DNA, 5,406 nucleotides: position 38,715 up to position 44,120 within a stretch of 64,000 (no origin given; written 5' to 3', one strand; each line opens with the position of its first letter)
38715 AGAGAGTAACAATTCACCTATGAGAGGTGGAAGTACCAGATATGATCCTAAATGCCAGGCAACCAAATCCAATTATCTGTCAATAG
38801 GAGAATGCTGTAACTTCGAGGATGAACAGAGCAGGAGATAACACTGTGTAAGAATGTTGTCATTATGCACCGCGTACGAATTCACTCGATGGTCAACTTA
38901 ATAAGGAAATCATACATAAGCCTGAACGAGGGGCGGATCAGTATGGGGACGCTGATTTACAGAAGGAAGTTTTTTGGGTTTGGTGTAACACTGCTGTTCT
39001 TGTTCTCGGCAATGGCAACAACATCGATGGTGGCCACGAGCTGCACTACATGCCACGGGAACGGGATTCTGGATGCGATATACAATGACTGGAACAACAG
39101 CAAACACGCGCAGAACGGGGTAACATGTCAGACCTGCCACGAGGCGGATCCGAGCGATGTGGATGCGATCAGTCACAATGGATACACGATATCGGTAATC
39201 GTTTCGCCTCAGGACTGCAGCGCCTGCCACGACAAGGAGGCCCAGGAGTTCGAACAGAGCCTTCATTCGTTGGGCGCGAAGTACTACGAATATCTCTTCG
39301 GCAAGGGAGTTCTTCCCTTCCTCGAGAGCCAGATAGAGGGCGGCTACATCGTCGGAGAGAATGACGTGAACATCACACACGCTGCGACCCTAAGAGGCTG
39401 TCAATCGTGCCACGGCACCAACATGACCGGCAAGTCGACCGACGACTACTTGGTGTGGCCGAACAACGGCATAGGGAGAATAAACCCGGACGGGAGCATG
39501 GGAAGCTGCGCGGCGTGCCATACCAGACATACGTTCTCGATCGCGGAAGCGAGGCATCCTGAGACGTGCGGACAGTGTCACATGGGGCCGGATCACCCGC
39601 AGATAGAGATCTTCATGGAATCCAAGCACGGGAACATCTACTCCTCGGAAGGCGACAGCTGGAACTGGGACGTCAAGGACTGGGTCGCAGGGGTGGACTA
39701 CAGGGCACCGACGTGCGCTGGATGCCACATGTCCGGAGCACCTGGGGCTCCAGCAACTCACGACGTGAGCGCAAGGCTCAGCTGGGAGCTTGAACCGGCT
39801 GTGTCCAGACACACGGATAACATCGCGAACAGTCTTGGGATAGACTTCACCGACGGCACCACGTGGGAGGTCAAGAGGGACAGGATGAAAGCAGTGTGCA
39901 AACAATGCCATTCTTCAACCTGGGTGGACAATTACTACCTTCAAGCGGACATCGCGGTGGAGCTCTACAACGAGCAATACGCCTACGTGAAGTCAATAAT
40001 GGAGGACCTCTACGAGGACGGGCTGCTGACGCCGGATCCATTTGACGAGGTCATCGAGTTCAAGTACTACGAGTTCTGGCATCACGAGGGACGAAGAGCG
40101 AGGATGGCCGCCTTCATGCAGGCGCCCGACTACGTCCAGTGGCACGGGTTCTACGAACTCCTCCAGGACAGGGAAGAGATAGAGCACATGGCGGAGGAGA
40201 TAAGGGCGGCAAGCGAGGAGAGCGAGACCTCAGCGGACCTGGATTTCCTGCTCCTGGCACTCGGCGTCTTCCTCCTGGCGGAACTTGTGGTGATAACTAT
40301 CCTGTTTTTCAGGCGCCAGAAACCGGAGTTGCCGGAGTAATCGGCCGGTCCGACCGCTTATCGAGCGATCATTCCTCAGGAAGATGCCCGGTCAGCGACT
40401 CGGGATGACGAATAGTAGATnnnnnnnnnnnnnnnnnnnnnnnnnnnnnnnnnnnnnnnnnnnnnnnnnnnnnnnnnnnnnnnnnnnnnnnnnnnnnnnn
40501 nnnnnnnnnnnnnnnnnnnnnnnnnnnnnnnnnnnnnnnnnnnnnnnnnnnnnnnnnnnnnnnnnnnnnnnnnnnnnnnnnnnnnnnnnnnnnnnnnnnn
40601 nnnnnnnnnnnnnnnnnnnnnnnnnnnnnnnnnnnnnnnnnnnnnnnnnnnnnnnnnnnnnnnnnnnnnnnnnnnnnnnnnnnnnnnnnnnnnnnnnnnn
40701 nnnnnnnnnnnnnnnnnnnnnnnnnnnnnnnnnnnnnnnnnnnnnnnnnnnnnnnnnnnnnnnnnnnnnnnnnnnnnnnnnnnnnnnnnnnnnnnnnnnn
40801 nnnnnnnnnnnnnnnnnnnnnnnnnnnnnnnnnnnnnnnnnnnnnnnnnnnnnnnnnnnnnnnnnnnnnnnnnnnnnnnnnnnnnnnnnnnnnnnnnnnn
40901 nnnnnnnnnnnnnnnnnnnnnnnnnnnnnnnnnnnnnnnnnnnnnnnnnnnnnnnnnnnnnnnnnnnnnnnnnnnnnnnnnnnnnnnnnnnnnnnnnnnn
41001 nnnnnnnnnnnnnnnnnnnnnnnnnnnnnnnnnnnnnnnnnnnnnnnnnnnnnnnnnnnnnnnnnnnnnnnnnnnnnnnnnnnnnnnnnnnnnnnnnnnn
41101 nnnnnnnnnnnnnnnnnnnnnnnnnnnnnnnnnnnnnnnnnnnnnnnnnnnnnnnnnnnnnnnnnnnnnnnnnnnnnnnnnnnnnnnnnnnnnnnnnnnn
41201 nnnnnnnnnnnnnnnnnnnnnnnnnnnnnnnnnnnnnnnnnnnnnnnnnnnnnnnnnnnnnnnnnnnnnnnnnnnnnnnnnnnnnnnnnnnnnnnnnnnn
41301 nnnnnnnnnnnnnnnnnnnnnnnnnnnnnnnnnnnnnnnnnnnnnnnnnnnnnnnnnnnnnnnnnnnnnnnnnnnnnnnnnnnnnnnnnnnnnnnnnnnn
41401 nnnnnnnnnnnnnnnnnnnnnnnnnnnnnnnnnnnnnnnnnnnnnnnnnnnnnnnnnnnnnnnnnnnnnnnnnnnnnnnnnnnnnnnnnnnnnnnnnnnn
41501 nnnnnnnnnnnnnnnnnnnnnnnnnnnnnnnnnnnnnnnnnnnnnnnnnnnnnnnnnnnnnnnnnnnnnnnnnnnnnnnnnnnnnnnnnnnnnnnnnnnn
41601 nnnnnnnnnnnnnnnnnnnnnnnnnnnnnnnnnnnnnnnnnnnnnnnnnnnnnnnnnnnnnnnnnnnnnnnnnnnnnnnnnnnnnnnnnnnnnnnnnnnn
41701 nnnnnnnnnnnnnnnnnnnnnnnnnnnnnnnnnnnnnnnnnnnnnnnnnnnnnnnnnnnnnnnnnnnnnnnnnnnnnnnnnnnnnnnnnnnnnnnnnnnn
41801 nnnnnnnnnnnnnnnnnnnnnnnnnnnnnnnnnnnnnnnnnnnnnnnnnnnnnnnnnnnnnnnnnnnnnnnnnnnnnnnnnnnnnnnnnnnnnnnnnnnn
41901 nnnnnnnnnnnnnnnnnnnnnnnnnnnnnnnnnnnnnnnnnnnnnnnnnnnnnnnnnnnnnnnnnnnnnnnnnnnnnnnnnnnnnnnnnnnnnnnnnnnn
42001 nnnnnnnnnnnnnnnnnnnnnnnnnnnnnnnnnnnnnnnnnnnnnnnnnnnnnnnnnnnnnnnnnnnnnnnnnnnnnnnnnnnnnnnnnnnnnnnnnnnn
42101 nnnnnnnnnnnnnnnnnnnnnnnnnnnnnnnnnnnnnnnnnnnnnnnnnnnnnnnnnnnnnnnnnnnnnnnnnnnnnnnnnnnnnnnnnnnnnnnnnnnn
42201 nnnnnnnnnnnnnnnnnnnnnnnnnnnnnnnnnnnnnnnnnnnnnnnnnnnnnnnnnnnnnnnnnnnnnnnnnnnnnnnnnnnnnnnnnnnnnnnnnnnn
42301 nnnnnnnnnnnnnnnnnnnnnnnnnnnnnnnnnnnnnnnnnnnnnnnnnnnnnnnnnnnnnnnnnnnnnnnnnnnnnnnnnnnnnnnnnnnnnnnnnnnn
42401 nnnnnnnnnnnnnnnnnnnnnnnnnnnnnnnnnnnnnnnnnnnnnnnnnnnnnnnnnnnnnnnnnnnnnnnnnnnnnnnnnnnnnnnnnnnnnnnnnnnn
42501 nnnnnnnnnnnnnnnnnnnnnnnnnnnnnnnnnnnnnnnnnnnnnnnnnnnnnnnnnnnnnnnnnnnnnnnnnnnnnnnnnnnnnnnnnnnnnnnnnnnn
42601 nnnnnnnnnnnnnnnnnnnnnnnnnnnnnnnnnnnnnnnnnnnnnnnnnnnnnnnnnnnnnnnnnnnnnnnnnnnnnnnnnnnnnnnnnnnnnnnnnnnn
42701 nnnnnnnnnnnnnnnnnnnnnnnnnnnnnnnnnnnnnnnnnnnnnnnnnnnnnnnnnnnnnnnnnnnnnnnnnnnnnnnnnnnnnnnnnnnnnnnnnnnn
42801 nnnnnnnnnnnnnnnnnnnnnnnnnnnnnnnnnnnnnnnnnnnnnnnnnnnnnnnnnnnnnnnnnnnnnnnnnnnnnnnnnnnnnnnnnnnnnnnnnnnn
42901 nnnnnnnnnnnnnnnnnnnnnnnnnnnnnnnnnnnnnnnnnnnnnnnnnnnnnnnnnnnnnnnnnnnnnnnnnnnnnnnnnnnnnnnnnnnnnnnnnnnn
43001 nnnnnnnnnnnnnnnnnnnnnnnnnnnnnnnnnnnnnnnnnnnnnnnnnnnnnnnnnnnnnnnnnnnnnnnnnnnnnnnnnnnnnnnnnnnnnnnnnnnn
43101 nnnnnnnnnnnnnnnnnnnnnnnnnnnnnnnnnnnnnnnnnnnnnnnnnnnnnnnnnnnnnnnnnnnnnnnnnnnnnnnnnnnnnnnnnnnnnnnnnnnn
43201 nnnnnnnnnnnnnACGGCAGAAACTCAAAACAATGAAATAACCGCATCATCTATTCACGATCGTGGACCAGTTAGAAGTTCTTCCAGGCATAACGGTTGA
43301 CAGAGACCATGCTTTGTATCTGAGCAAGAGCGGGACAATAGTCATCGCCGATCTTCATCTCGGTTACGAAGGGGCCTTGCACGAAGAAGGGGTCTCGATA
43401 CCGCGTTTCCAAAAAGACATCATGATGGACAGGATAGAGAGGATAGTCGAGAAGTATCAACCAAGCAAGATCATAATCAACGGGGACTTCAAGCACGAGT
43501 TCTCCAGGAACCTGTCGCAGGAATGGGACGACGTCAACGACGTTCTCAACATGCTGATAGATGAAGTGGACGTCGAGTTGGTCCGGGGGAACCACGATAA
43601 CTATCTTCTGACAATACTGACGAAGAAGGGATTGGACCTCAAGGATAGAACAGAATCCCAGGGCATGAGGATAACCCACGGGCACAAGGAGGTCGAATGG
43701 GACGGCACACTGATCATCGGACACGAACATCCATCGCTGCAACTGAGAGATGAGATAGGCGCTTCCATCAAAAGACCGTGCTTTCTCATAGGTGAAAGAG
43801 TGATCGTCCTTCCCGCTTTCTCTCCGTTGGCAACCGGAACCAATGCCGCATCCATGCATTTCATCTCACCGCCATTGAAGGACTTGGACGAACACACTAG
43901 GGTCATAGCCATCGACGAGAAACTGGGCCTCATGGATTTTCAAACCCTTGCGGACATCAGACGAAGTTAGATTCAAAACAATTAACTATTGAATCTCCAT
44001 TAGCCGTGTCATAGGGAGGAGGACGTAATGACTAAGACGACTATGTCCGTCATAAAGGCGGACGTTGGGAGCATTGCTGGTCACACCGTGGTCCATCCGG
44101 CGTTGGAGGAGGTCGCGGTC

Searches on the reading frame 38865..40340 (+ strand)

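Call 79: search_protein_families(library=pfam, proteins=[window:38865-40340:+], max_evalue=0.0001)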
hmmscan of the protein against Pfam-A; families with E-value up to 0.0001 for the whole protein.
window:38865-40340:+ (491 aa): 6 families
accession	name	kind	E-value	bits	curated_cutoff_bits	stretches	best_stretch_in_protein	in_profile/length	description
PF13447.11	Multi-haem_cyto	-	3.9e-38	131.7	21.9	1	214-389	97-262/269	Seven times multi-haem cytochrome CxxCH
PF14522.11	Cytochrome_C7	-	1e-09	38.5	24.8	0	172-239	8-66/67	Cytochrome c7 and related cytochrome c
PF22113.1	Mtrc-MtrF_II-IV_dom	-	4.2e-09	36.6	30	0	107-231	73-175/176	Outer membrane cytochrome MtrC/MtrF-like, domains II/IV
PF09699.15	Paired_CXXCH_1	-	1.7e-07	31.2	20.6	0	213-240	7-37/41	Doubled CXXCH motif (Paired_CXXCH_1)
PF14537.11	Cytochrom_c3_2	-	1.7e-06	28.8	25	0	172-239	22-78/79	Cytochrome c3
PF13435.11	Cytochrome_C554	-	2.4e-06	28.9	20.8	0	234-292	1-59/84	Cytochrome c554 and c-prime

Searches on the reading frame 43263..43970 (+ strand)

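Call 79: search_protein_families(library=pfam, proteins=[window:43263-43970:+], max_evalue=0.0001)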
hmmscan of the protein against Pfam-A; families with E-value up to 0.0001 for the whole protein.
window:43263-43970:+ (235 aa): 1 family
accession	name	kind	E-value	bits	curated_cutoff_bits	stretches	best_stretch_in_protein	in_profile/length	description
PF00149.33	Metallophos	-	2.4e-08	35.1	21.5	1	26-117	4-75/191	Calcineurin-like phosphoesterase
